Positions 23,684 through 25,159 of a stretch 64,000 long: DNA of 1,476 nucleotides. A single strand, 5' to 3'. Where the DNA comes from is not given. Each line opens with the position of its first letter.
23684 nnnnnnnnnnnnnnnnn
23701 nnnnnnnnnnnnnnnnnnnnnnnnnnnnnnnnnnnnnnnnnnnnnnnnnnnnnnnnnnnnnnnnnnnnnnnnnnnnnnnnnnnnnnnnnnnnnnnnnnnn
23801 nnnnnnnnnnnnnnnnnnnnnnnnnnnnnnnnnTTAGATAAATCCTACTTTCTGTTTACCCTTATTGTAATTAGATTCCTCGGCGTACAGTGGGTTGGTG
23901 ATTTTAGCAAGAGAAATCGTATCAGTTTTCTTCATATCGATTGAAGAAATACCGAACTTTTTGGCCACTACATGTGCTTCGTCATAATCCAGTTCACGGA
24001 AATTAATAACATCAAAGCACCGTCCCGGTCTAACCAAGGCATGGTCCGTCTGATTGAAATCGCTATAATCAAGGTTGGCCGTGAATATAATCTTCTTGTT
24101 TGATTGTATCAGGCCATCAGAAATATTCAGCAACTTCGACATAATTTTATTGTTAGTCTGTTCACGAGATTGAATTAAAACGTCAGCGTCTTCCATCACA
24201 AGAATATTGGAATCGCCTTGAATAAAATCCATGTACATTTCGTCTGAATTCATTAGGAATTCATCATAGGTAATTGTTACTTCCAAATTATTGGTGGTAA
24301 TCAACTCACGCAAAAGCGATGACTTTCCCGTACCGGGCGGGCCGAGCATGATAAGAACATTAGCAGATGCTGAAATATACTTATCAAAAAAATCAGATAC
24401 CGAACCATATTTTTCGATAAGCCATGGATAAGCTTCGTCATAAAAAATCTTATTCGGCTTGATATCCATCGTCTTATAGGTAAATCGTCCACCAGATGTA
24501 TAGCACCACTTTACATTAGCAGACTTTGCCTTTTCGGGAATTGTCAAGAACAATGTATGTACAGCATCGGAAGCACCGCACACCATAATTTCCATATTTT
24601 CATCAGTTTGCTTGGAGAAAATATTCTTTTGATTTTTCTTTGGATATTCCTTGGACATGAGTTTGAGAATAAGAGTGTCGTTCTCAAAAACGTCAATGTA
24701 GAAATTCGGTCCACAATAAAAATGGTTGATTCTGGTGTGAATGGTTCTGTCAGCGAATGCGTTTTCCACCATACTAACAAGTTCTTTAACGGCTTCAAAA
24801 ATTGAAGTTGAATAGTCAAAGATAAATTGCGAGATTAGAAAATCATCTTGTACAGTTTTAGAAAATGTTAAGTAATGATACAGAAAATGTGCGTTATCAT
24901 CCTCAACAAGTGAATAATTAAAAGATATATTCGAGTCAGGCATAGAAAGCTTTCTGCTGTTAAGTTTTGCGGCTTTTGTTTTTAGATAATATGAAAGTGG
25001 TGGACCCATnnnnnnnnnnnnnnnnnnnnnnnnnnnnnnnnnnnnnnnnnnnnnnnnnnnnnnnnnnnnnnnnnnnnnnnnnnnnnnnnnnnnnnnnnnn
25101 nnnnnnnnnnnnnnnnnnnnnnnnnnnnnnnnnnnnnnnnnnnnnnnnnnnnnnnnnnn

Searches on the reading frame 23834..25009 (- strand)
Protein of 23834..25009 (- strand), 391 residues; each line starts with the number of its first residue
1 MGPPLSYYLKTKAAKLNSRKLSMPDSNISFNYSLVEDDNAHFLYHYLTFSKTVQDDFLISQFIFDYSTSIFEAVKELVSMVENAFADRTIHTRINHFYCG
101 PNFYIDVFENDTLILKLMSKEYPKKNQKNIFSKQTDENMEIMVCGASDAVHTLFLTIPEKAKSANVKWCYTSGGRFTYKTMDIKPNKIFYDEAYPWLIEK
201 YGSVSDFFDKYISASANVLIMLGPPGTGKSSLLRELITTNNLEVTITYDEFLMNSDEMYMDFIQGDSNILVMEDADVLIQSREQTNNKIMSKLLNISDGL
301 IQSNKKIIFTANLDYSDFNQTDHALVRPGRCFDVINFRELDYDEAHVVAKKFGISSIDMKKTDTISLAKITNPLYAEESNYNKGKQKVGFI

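Call 5: search_protein_families(library=pfam, proteins=[window:23834-25009:-], max_evalue=1)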
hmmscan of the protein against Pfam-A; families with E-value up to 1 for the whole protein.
window:23834-25009:- (391 aa): 23 families
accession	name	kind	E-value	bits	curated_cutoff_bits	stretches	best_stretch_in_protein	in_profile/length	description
PF00004.35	AAA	-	5.2e-10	40.3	21.2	1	220-337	2-129/131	ATPase family associated with various cellular activities (AAA)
PF13238.12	AAA_18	-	0.00068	20.5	29.4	1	222-306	4-74/128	AAA domain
PF00910.28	RNA_helicase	-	0.00071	20.5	21.5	1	220-289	2-74/105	RNA helicase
PF20720.3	nSTAND3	-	0.0011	19.2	27.2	1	215-310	16-109/155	Novel STAND NTPase 3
PF13191.12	AAA_16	-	0.0019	19.2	32.6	1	206-251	14-63/167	AAA ATPase domain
PF13401.12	AAA_22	-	0.003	18.3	27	1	215-247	4-39/130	AAA domain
PF20030.5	bpMoxR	-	0.0042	16.6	27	1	217-238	32-53/205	MoxR domain in the MoxR-vWA-beta-propeller ternary systems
PF03215.21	Rad17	-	0.0065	16.9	23.8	1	215-325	44-152/186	Rad17 P-loop domain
PF13671.12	AAA_33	-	0.012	16.4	27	1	218-252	1-34/143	AAA domain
PF02492.25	cobW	-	0.014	15.4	20.7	1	218-260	2-47/180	CobW/HypB/UreG, nucleotide-binding domain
PF01637.24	ATPase_2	-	0.015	15.6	33.2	1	215-308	19-113/225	ATPase domain predominantly from Archaea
PF02456.21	Adeno_IVa2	-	0.016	14.4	21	1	220-243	91-114/370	Adenovirus IVa2 protein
PF07728.20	AAA_5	-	0.017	15.6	22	1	219-239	2-22/139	AAA domain (dynein-related subfamily)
PF03193.22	RsgA_GTPase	-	0.017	15.3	30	1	216-244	106-134/174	RsgA GTPase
PF13086.12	AAA_11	-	0.029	14.6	27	1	217-241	18-42/257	AAA domain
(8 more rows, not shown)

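Call 6: search_protein_families(library=phrogs, proteins=[window:23834-25009:-], max_evalue=0.01)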
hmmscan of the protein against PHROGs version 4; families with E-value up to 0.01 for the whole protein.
window:23834-25009:- (391 aa): 13 families
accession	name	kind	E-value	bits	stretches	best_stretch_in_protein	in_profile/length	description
phrog_14322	-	unknown function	9.4e-48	164.4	1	177-390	190-397/398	-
phrog_35110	-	unknown function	3.7e-23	83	2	268-369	334-433/455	-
phrog_33861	-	unknown function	2.4e-13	50.6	1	268-374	284-387/407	-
phrog_7485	-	unknown function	1.1e-10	42.1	1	219-346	230-368/430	-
phrog_11907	-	other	3.8e-10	40.6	1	239-372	221-362/400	ATPase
phrog_37885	-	unknown function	7.7e-10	39.8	1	205-314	53-164/176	-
phrog_9172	-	unknown function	1.4e-06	28.5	1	217-360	108-266/509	-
phrog_50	-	DNA, RNA and nucleotide metabolism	1.1e-05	25.8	1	211-320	363-483/570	DnaC-like helicase loader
phrog_10440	-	unknown function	4.5e-05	23.1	1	220-360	236-374/483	-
phrog_2071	-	other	0.0014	19.5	1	216-257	16-55/282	ATPase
phrog_3757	-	unknown function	0.0058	17.1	0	208-370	118-287/367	-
phrog_239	-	DNA, RNA and nucleotide metabolism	0.008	16.1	0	219-344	361-455/801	DNA primase/helicase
phrog_3277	-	DNA, RNA and nucleotide metabolism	0.0096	16.8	0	215-321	9-127/168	DnaC-like helicase loader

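Call 17: search_protein_families(library=ncbifam, proteins=[window:23834-25009:-], max_evalue=0.1)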
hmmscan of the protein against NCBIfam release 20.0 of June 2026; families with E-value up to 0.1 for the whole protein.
window:23834-25009:- (391 aa): 12 families
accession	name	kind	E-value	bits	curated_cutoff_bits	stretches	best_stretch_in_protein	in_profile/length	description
NF005304.0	PRK06835.1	equivalog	4.1e-05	22.8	215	1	205-320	173-295/330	ATP-binding protein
NF005992.0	PRK08116.1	subfamily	0.00024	20.3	189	1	207-323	103-230/269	hypothetical protein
TIGR01243.1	CDC48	subfamily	0.0012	17.3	802.65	1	218-338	214-620/733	CDC48 family AAA ATPase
NF008338.0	PRK11124.1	equivalog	0.0015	18.1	369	1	201-243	12-52/242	arginine ABC transporter ATP-binding protein ArtP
NF058535.1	antiphage_EruA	equivalog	0.0019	16.4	1000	1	214-253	22-60/1318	NACHT domain-containing antiphage protein EruA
NF005378.0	PRK06921.1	subfamily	0.0076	15.4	207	1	206-279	104-182/266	hypothetical protein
TIGR01241.2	FtsH_fam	equivalog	0.011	14.5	600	0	282-333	281-324/598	ATP-dependent zinc metalloprotease FtsH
NF010068.0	PRK13548.1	equivalog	0.055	12.6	261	1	215-238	30-53/261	heme ABC transporter ATP-binding protein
TIGR03263.1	guanyl_kin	equivalog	0.074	12.7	160.45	0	217-247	2-33/180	guanylate kinase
NF008932.0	PRK12289.1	equivalog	0.078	12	483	0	217-245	180-208/363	small ribosomal subunit biogenesis GTPase RsgA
NF008653.0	PRK11650.1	subfamily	0.078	12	432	0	215-236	29-50/357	sn-glycerol-3-phosphate ABC transporter ATP-binding protein UgpC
NF007027.0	PRK09493.1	equivalog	0.084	12.2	379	0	215-253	26-60/240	glutamine ABC transporter ATP-binding protein GlnQ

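Call 18: search_protein_families(library=padloc, proteins=[window:23834-25009:-], max_evalue=0.1)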
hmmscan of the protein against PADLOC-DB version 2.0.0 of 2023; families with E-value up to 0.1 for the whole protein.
window:23834-25009:- (391 aa): 4 families
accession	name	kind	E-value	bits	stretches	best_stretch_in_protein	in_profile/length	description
PDLC03924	MkoC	-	0.00067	15.8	1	216-243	266-293/1136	-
PDLC04140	mad8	-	0.00075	17.1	1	215-299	26-99/314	mads_8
PDLC03920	MkoA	-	0.02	11.1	1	217-238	632-653/1112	-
PDLC00915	TRIP13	-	0.041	11.3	1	218-237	65-84/302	TRIP13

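Call 40: find_homologous_proteins(query=window:23837-25009:-)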
Query window:23837-25009:- (391 aa): 244 proteins with E <= 0.001 among 2439 candidates; the best 120 are listed.
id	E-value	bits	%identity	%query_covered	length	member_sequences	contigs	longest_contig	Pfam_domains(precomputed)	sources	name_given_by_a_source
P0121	2.8e-201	686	82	95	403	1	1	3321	PF00004.36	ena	-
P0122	2.1e-79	285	40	93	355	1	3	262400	PF00004.36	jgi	jgi:hypothetical protein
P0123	1.1e-78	283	41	93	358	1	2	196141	PF00004.36,PF13401.13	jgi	jgi:hypothetical protein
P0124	5.5e-76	274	41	94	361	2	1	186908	PF00004.36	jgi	jgi:hypothetical protein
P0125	1.6e-75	273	41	93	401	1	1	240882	PF00004.36,PF13401.13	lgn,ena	-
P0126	4.5e-75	271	40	94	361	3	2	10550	PF00004.36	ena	-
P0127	6.5e-74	267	40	93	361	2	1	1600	PF00004.36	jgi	-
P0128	2.8e-73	265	39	94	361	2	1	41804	PF00004.36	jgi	jgi:hypothetical protein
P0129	1.3e-71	260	40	89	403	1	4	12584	PF00004.36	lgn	-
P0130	1.3e-63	233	40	93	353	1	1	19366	PF00004.36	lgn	-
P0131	1.2e-46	178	41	63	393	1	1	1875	PF00004.36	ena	-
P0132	2.3e-46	177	42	60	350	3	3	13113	PF00004.36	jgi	jgi:hypothetical protein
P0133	4.3e-46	176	42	62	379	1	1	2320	PF00004.36,PF20720.4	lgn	-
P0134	1.9e-44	170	40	55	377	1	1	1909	PF00004.36,PF13191.13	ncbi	-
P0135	3.1e-44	170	45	50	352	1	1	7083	PF00004.36,PF13401.13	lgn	-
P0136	4.6e-44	169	43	58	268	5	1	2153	PF00004.36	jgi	jgi:hypothetical protein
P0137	1.4e-43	167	46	50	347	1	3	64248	PF00004.36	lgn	-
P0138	1.6e-43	167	40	59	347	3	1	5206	PF00004.36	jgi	jgi:hypothetical protein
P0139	6.2e-43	165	43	54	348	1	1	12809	PF00004.36,PF20720.4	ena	-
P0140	7.1e-43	165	36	64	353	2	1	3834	PF00004.36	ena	-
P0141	7.3e-43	165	43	54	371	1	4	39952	PF00004.36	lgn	-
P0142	7.4e-43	165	43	53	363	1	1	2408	PF00004.36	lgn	-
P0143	7.6e-43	165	39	59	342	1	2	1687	PF00004.36,PF13191.13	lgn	-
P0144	1.7e-42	164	42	54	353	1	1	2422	PF00004.36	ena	-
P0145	2.1e-42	164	40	59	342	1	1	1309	PF00004.36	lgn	-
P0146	2.6e-42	163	42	59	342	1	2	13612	PF00004.36,PF13401.13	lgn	-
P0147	3.2e-42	163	43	59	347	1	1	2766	PF00004.36,PF13401.13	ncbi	-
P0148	7.1e-42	162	42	59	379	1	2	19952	PF00004.36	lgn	-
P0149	8.2e-42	162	40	57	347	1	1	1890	PF00004.36,PF13401.13,PF20720.4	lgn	-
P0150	8.6e-42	162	42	53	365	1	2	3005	PF00004.36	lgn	-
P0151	2.3e-41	160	43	54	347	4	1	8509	PF00004.36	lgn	-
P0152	6.8e-41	159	41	57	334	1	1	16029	PF00004.36,PF20720.4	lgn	-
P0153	7.1e-41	159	39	59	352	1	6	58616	PF00004.36,PF13401.13,PF20720.4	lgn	-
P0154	7.6e-41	158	44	52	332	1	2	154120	PF00004.36,PF20720.4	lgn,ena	-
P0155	4.2e-40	156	39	53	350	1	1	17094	PF00004.36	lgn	-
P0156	9.9e-40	155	40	54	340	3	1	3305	PF00004.36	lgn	-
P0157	1.1e-39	155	35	60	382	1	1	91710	PF00004.36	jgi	jgi:hypothetical protein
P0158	1.1e-39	155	41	64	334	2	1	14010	PF00004.36,PF13401.13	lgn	-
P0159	1.4e-39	154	34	81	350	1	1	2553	PF00004.36,PF20720.4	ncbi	-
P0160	2.0e-39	154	41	58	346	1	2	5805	PF00004.36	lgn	-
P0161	2.1e-39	154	40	54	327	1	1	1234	PF00004.36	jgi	jgi:hypothetical protein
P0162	2.3e-39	154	36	63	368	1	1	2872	PF00004.36,PF13401.13,PF20720.4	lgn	-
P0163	3.8e-39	153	34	72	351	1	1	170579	PF00004.36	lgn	-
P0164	4.0e-39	153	42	48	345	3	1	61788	PF00004.36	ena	-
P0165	4.9e-39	153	43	51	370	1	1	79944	PF00004.36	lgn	-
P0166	4.9e-39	153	37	73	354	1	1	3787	PF00004.36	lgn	-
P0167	5.5e-39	152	35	68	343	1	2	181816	PF00004.36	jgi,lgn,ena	-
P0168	6.6e-39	152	35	66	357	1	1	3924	PF00004.36,PF20720.4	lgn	-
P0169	9.1e-39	152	43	53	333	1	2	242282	PF00004.36,PF13401.13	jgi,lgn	jgi:hypothetical protein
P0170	9.6e-39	152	40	54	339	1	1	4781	PF00004.36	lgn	-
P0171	1.3e-38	151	37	52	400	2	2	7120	PF13604.13,PF00004.36,PF20720.4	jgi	jgi:hypothetical protein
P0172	1.4e-38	151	39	59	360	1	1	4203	PF00004.36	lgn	-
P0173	1.9e-38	151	40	51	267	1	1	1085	PF07693.21,PF00004.36,PF13401.13,PF20720.4,PF13191.13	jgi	jgi:SpoVK/Ycf46/Vps4 family AAA+-type ATPase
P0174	2.4e-38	150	42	59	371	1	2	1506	PF00004.36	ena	-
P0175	3.0e-38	150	38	60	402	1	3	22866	PF00004.36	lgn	-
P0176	6.3e-38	149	40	53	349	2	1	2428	PF00004.36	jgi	jgi:predicted GTPase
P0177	8.7e-38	148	36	65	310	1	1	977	PF00004.36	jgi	jgi:hypothetical protein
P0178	9.1e-38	148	41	48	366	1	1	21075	PF00004.36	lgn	-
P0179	2.0e-37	147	39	54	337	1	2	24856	PF00004.36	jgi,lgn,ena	jgi:hypothetical protein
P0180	2.6e-37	147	37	60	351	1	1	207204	PF00004.36,PF20720.4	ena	-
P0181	2.7e-37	147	43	48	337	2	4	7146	PF00004.36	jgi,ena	-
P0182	3.7e-37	146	38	55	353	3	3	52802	PF00004.36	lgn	-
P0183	5.3e-37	146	40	48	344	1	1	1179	PF00004.36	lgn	-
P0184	6.4e-37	146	30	80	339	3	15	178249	PF00004.36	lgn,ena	-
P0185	7.9e-37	145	40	59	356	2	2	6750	PF00004.36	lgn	-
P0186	8.6e-37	145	43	48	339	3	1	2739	PF00004.36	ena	-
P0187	1.1e-36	145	39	54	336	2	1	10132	PF00004.36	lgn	-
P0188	2.2e-36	144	39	63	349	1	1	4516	PF00004.36,PF13401.13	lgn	-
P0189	3.0e-36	143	38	58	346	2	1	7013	PF00004.36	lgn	-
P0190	4.1e-36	143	37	59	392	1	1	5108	PF00004.36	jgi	jgi:hypothetical protein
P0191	4.9e-36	143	41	52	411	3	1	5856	PF00004.36,PF13401.13,PF05673.20,PF20720.4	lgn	-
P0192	5.1e-36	143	37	63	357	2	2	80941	PF00004.36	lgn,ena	-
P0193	1.1e-35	142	42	53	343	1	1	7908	PF00004.36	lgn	-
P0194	1.3e-35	141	42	48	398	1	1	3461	PF00004.36,PF13401.13,PF05673.20,PF20720.4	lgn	-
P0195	9.6e-35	138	33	83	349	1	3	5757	PF00004.36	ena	-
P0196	7.9e-34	135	36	63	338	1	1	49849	PF00004.36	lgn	-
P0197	8.1e-34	135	40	48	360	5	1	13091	PF00004.36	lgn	-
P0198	2.9e-33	134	44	40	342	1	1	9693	PF00004.36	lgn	-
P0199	1.2e-32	132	36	58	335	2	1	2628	PF00004.36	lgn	-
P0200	5.9e-31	126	34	59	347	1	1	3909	PF00004.36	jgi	jgi:ATPase family associated with various cellular activities (AAA)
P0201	4.6e-30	123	36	48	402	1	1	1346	PF00004.36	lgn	-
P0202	2.4e-29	121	39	50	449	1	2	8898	PF00004.36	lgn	-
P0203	3.0e-29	120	42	48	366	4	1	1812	PF00004.36,PF07728.21,PF20720.4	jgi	-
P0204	1.1e-28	119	32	53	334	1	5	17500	PF00004.36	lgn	-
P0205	2.7e-28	117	39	49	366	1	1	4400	PF13245.13,PF05729.19,PF00004.36,PF07728.21,PF13191.13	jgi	jgi:hypothetical protein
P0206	3.0e-28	117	40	48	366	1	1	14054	PF13245.13,PF00004.36,PF07728.21,PF20720.4,PF13191.13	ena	-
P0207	1.1e-27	115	37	55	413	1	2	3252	PF13245.13,PF00004.36,PF07728.21,PF13191.13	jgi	jgi:hypothetical protein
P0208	2.8e-27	114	40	47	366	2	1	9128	PF13245.13,PF00004.36,PF07728.21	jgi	jgi:ATPase family associated with various cellular activities (AAA)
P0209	3.7e-27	113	40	47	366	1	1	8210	PF13245.13,PF00004.36,PF07728.21,PF13191.13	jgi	jgi:hypothetical protein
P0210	8.4e-27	112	37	46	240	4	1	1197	PF13245.13,PF00004.36,PF07728.21,PF20720.4,PF13191.13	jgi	jgi:hypothetical protein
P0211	1.0e-26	112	39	48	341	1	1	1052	PF13245.13,PF00004.36,PF07728.21,PF20720.4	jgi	jgi:hypothetical protein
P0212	1.1e-26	112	29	76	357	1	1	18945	PF00004.36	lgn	-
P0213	1.4e-26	112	40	47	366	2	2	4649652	PF13245.13,PF00004.36,PF07728.21,PF13191.13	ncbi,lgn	ncbi:MAG: AAA family ATPase [Pseudomonadota bacterium]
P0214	1.4e-26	112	36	50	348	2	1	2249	PF00004.36,PF07728.21,PF13191.13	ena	-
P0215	1.5e-26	111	38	49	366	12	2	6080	PF13245.13,PF00004.36,PF07728.21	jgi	jgi:hypothetical protein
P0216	1.6e-26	111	37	48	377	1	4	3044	PF13604.13,PF00004.36,PF07728.21,PF13191.13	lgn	-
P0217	2.0e-26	111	39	47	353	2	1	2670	PF13245.13,PF00004.36,PF07728.21,PF13191.13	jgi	jgi:hypothetical protein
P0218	2.3e-26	111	42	41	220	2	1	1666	PF13245.13,PF00004.36,PF13401.13,PF20720.4,PF13191.13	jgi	jgi:ATP-dependent 26S proteasome regulatory subunit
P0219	2.7e-26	111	38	48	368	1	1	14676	PF13245.13,PF00004.36,PF20720.4,PF13191.13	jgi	jgi:hypothetical protein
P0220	2.9e-26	110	37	47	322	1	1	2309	PF00004.36,PF13191.13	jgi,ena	-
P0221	4.2e-26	110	38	48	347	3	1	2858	PF13245.13,PF00004.36,PF07728.21,PF20720.4,PF13191.13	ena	-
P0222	4.3e-26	110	36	47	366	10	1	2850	PF13245.13,PF00004.36,PF07728.21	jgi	jgi:hypothetical protein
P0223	4.3e-26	110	33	57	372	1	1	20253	PF13245.13,PF00004.36,PF13401.13,PF07728.21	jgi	jgi:hypothetical protein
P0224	5.5e-26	110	41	39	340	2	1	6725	PF13245.13,PF00004.36,PF07728.21,PF13191.13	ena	-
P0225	5.7e-26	110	35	49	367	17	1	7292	PF13086.13,PF13245.13,PF00004.36,PF07728.21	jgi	jgi:hypothetical protein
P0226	6.2e-26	109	31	56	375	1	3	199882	PF00004.36,PF13401.13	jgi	jgi:hypothetical protein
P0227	6.7e-26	109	42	41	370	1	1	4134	PF00004.36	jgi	jgi:hypothetical protein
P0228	9.9e-26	109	34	49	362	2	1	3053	PF13086.13,PF13245.13,PF00004.36,PF07728.21,PF13191.13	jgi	jgi:hypothetical protein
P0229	1.1e-25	109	35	52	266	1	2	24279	PF13086.13,PF13245.13,PF00004.36,PF07728.21,PF13191.13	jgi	jgi:hypothetical protein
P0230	1.1e-25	109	35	51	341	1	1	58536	PF13086.13,PF13245.13,PF00004.36,PF07728.21,PF13191.13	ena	-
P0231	1.1e-25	109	36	54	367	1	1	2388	PF13245.13,PF00004.36,PF07728.21,PF13191.13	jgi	jgi:hypothetical protein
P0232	1.2e-25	108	35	52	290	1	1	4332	PF13086.13,PF13604.13,PF13245.13,PF00004.36,PF07728.21,PF13191.13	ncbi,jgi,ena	-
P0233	1.5e-25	108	32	56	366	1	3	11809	PF13086.13,PF00004.36,PF07728.21,PF25199.2,PF13191.13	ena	-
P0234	1.7e-25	108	36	53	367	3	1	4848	PF00004.36,PF07728.21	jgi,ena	-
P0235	1.8e-25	108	38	48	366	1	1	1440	PF13245.13,PF00004.36,PF07728.21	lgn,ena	-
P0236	3.0e-25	107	37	47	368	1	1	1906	PF00004.36,PF07728.21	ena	-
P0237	3.0e-25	107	36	46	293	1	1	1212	PF13086.13,PF13245.13,PF00004.36,PF07728.21,PF13191.13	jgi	jgi:hypothetical protein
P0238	3.3e-25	107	36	48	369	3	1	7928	PF13086.13,PF13604.13,PF13245.13,PF00004.36,PF07728.21,PF13191.13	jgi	jgi:ATPase family associated with various cellular activities (AAA)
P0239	3.9e-25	107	37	48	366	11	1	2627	PF13245.13,PF00004.36,PF07728.21,PF20720.4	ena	-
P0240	4.0e-25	107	38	42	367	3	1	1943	PF13086.13,PF13245.13,PF00004.36,PF07728.21,PF13191.13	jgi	jgi:hypothetical protein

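Call 53: search_solved_structures(query=window:23837-25009:-, max_evalue=0.001, show_alignments=1)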
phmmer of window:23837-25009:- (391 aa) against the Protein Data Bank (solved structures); distinct sequences matched with E-value up to 0.001: 14.
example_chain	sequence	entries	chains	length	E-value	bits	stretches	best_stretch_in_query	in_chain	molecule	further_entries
7wd3_A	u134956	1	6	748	1.1e-09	41.1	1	217-368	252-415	ATPase family gene 2 protein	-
7nku_A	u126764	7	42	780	1.2e-09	40.9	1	217-368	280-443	ATPase family gene 2 protein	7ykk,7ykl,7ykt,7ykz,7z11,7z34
7wbb_A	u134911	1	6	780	4.1e-09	39.2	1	217-368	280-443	AFG2 isoform 1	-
6oaa_B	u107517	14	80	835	3.3e-05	26.3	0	219-331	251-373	Cell division control protein 48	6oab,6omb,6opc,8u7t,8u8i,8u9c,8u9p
8dar_A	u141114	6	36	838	3.3e-05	26.3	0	219-331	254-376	Cell division control protein 48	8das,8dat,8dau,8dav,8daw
6sh3_A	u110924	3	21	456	4.6e-05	25.8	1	220-331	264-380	Mitochondrial chaperone BCS1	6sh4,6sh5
6oa9_A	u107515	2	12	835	4.6e-05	25.8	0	219-331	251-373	Cell division control protein 48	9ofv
9gs2_A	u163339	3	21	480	5.1e-05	25.7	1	220-331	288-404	Mitochondrial chaperone BCS1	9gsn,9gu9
5vc7_A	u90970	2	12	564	0.00013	24.4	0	216-331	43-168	VCP-like ATPase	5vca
5g4g_A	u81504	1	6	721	0.00029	23.2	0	216-331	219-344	VCP-LIKE ATPASE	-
5g4f_A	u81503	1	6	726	0.0003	23.2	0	216-331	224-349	VCP-LIKE ATPASE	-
6u1y_A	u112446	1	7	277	0.00033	23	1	219-331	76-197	Mitochondrial chaperone BCS1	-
6uko_A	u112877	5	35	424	0.00085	21.7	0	219-331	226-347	Mitochondrial chaperone BCS1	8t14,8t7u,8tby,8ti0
6ukp_A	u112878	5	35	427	0.00086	21.7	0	219-331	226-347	Mitochondrial chaperone BCS1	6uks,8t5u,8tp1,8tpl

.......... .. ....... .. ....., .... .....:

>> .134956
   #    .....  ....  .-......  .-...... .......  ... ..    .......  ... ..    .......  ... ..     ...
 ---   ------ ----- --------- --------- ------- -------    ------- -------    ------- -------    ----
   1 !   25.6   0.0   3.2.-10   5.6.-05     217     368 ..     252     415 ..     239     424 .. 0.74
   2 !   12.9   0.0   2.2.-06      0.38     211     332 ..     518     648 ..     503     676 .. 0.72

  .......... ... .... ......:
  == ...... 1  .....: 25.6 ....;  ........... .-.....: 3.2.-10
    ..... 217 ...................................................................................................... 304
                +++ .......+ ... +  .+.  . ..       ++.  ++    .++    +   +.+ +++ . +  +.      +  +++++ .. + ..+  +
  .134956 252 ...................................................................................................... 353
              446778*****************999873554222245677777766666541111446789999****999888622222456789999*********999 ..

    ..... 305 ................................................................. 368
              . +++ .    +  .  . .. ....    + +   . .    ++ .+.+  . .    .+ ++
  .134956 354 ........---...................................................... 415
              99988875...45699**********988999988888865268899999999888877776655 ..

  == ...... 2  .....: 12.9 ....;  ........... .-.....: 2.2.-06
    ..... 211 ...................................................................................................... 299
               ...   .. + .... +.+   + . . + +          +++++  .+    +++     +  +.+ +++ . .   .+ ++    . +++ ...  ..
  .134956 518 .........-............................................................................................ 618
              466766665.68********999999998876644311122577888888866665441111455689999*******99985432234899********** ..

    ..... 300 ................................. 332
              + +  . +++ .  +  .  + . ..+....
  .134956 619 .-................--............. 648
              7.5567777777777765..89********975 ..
